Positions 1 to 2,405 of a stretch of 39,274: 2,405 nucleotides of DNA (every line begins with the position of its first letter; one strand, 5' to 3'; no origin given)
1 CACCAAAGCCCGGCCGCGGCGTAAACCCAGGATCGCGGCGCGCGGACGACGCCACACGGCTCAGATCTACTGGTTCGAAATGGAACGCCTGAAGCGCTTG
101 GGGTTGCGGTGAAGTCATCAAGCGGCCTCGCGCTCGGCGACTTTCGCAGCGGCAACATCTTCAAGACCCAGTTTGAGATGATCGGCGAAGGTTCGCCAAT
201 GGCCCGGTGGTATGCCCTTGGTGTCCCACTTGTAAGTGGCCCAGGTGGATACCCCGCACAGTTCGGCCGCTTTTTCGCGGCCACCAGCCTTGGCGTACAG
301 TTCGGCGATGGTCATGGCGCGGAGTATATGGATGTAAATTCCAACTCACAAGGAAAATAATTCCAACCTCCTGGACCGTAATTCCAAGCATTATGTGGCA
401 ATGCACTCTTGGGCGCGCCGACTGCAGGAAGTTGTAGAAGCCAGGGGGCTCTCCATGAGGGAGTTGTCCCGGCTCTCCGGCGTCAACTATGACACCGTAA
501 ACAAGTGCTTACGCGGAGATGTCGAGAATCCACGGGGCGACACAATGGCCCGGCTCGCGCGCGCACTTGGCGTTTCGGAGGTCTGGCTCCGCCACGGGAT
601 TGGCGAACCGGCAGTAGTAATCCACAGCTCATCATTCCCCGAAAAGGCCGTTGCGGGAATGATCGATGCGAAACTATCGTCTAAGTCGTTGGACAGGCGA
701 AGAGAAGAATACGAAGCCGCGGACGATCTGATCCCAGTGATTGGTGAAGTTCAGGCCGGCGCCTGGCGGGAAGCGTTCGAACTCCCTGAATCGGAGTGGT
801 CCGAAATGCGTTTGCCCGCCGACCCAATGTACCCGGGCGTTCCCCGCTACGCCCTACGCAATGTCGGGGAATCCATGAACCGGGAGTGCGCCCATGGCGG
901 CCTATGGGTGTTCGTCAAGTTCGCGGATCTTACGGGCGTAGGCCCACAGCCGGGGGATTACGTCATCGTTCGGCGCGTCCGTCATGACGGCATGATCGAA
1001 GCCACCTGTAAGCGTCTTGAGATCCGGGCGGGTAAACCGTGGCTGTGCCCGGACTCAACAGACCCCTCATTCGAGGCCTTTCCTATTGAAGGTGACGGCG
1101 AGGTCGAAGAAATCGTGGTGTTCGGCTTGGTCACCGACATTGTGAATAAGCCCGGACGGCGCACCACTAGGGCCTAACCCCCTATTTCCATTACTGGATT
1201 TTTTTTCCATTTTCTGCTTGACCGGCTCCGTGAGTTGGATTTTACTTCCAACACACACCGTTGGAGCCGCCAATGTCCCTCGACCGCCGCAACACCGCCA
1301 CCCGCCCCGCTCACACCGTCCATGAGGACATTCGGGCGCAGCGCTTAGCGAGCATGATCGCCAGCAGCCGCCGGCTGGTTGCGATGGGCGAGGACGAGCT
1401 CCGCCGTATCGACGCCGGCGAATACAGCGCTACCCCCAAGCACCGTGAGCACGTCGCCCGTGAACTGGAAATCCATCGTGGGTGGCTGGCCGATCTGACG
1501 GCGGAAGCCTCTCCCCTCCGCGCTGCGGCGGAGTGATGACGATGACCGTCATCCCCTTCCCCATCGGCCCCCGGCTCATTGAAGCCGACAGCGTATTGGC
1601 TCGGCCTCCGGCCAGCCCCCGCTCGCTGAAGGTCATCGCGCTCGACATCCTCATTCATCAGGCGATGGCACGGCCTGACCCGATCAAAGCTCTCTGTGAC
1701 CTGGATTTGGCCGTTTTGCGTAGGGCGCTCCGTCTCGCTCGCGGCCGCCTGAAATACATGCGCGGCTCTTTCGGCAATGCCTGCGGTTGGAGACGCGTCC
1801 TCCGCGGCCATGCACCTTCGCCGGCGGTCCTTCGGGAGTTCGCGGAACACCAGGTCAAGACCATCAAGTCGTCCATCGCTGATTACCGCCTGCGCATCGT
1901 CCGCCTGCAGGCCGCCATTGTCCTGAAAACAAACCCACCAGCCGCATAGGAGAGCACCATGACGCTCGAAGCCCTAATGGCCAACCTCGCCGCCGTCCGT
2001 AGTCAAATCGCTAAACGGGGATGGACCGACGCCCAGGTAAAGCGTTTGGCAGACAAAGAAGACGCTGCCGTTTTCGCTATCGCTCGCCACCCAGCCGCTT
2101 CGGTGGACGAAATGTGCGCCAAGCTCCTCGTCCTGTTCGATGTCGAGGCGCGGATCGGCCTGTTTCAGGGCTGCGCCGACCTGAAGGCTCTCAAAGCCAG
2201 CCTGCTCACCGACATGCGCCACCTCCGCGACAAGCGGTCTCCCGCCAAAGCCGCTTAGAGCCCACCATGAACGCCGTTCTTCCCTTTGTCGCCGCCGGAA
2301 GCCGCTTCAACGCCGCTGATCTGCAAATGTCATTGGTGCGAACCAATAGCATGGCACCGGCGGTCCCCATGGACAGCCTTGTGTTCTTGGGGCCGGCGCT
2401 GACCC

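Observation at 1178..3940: Seven translationally coupled ORFans between the repressor and the serine integrase (early-left operon)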

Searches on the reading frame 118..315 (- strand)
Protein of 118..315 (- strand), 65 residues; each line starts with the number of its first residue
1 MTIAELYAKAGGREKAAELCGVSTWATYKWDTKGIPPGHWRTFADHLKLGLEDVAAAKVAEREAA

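Call 3: search_protein_families(library=pfam, max_evalue=1, proteins=[window:118-315:-])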
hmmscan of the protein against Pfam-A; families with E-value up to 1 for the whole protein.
window:118-315:- (65 aa): 2 families
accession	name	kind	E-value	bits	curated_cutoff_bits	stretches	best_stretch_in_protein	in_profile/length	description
PF15943.11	YdaS_toxin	-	0.0025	18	30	1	5-41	3-41/65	Bacterial toxin YdaS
PF14549.12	P22_Cro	-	0.014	15.6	30.2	1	11-37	10-35/60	DNA-binding transcriptional regulator Cro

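Call 4: search_protein_families(library=phrogs, max_evalue=1, proteins=[window:118-315:-])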
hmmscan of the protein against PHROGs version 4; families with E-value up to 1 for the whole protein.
window:118-315:- (65 aa): 4 families
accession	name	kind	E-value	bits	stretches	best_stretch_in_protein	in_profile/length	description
phrog_35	-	transcription regulation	5.4e-06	27.6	1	1-40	76-116/181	transcriptional repressor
phrog_2474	-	transcription regulation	8.7e-05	23.4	1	13-65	51-103/118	MerR-like transcriptional regulator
phrog_409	-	transcription regulation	0.00028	22.4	1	1-40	15-54/127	transcriptional regulator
phrog_8008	-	DNA, RNA and nucleotide metabolism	0.0026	18.4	1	3-51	7-52/66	DNA binding protein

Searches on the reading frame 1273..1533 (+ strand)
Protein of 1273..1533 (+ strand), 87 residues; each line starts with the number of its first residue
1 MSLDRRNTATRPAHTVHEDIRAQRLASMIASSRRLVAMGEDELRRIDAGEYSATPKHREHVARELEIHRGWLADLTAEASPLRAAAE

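Call 3: search_protein_families(library=pfam, max_evalue=1, proteins=[window:1273-1533:+])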
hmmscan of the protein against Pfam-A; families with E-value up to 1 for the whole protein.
window:1273-1533:+ (87 aa): 1 family
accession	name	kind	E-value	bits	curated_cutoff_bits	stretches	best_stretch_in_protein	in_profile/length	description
PF09242.17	FCSD-flav_bind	-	0.073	13.9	26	1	40-78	30-69/71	Flavocytochrome c sulphide dehydrogenase, flavin-binding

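Call 4: search_protein_families(library=phrogs, max_evalue=1, proteins=[window:1273-1533:+])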
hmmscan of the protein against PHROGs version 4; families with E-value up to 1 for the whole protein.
window:1273-1533:+ (87 aa): 1 family
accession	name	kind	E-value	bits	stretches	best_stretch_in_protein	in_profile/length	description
phrog_10237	-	unknown function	0.25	12.5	1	37-61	11-35/79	-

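Call 9: search_protein_families(library=ncbifam, max_evalue=1, proteins=[window:1273-1533:+])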
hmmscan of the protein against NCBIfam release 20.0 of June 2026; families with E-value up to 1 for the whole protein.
window:1273-1533:+ (87 aa): 0 families

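Call 10: search_protein_families(library=padloc, max_evalue=1, proteins=[window:1273-1533:+])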
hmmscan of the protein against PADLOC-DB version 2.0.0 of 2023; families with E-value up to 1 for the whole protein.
window:1273-1533:+ (87 aa): 0 families

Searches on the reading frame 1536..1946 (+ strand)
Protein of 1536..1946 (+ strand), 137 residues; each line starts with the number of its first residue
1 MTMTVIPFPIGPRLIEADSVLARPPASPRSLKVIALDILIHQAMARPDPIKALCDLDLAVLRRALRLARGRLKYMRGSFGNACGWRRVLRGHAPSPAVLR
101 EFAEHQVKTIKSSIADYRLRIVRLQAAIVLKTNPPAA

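Call 3: search_protein_families(library=pfam, max_evalue=1, proteins=[window:1536-1946:+])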
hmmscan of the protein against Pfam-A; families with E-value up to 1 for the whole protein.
window:1536-1946:+ (137 aa): 0 families

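Call 4: search_protein_families(library=phrogs, max_evalue=1, proteins=[window:1536-1946:+])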
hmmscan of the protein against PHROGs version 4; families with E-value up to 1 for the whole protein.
window:1536-1946:+ (137 aa): 1 family
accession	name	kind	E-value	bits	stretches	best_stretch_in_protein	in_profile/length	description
phrog_27415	-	unknown function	0.044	14.8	1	18-70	42-94/115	-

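Call 9: search_protein_families(library=ncbifam, max_evalue=1, proteins=[window:1536-1946:+])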
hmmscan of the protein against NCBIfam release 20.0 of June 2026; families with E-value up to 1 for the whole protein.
window:1536-1946:+ (137 aa): 0 families

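Call 10: search_protein_families(library=padloc, max_evalue=1, proteins=[window:1536-1946:+])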
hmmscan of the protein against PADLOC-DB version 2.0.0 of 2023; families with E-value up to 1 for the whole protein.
window:1536-1946:+ (137 aa): 0 families

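Call 82: search_solved_structures(query=A3, max_evalue=10)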
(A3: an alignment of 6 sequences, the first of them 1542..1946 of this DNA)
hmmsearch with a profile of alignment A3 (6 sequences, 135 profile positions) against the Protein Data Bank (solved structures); distinct sequences matched with E-value up to 10: 3.
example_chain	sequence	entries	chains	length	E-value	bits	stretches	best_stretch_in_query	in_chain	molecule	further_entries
5o60_Z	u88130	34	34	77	0.47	13.7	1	39-96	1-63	50S ribosomal protein L29 | Large ribosomal subunit protein uL29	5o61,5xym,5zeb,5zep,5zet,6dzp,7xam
6f5x_A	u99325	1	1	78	0.52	13.5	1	85-131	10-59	Synaptonemal complex protein 1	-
2rhf_A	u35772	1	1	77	0.61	13.3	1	54-99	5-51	DNA helicase RecQ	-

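Call 107: search_protein_families(library=phrogs, alignment_id=A3, max_evalue=0.5)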
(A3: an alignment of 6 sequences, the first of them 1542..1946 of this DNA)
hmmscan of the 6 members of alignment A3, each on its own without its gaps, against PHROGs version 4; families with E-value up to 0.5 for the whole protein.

A. member 1, window:1542-1946:+ (135 aa): 1 family
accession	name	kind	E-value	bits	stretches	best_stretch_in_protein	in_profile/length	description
phrog_27415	-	unknown function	0.043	14.8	1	16-68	42-94/115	-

B. families by the number of members that match (of 6 scanned): 4 families
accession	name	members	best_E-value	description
phrog_27415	-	1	0.043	-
phrog_33694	-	1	0.15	-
phrog_21015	-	1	0.28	-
phrog_38528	-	1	0.49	-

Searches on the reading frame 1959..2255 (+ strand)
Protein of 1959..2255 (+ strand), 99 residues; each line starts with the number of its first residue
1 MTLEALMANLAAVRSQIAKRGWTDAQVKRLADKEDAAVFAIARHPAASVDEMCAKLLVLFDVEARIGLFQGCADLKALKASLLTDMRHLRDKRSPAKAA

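Call 3: search_protein_families(library=pfam, max_evalue=1, proteins=[window:1959-2255:+])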
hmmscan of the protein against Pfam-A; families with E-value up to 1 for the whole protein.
window:1959-2255:+ (99 aa): 1 family
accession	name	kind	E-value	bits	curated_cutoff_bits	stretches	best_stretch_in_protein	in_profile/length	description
PF12106.13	Colicin_E5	-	0.016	15.9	25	1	13-38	9-34/88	Colicin E5 ribonuclease domain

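Call 4: search_protein_families(library=phrogs, max_evalue=1, proteins=[window:1959-2255:+])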
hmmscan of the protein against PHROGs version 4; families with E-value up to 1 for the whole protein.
window:1959-2255:+ (99 aa): 1 family
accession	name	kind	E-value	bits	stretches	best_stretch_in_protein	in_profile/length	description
phrog_9007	-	unknown function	0.11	13.3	0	71-87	12-28/65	-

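Call 9: search_protein_families(library=ncbifam, max_evalue=1, proteins=[window:1959-2255:+])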
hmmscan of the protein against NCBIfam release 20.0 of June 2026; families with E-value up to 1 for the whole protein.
window:1959-2255:+ (99 aa): 0 families

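Call 10: search_protein_families(library=padloc, max_evalue=1, proteins=[window:1959-2255:+])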
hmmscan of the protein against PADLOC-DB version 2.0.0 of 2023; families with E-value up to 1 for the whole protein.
window:1959-2255:+ (99 aa): 0 families

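Call 83: search_solved_structures(query=A4, max_evalue=10)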
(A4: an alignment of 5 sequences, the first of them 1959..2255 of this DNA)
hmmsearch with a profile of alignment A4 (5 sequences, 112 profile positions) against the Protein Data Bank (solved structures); distinct sequences matched with E-value up to 10: 8.
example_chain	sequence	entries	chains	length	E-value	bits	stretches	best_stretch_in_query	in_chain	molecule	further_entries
5n6y_E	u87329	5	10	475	0.54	13.8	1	19-66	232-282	Nitrogenase vanadium-iron protein beta chain | Vanadium nitrogenase beta subunit, vnfK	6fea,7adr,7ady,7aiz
7uij_C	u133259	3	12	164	0.79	13.2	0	62-100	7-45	Outer surface protein C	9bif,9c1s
1f1m_A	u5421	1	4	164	0.89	13.1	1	61-99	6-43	OUTER SURFACE PROTEIN C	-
27rl_A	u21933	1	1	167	0.91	13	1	60-98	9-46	Outer surface protein C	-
1ggq_A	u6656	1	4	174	0.99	12.9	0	61-100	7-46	OUTER SURFACE PROTEIN C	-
7nen_A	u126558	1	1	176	1.2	12.6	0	64-98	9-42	Outer surface protein C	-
7uj6_A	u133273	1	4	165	2.1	11.9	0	61-100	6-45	Outer surface protein C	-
36qu_H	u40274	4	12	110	3.4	11.2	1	4-67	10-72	V-type proton ATPase subunit G1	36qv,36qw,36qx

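Call 108: search_protein_families(library=phrogs, alignment_id=A4, max_evalue=0.5)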
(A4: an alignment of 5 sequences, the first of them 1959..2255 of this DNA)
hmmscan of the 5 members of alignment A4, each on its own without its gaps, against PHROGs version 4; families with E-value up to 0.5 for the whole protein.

A. member 1, window:1959-2255:+ (99 aa): 1 family
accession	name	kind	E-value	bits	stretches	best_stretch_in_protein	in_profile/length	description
phrog_9007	-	unknown function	0.11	13.3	0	71-87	12-28/65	-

B. families by the number of members that match (of 5 scanned): 9 families
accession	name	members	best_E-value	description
phrog_15609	-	1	0.014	-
phrog_17169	-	1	0.075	-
phrog_9007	-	1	0.11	-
phrog_8286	-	1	0.13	-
phrog_38812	-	1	0.19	-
phrog_37083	-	1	0.27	-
phrog_27727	-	1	0.35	-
phrog_1193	-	1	0.49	hemolysin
phrog_20881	-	1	0.5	-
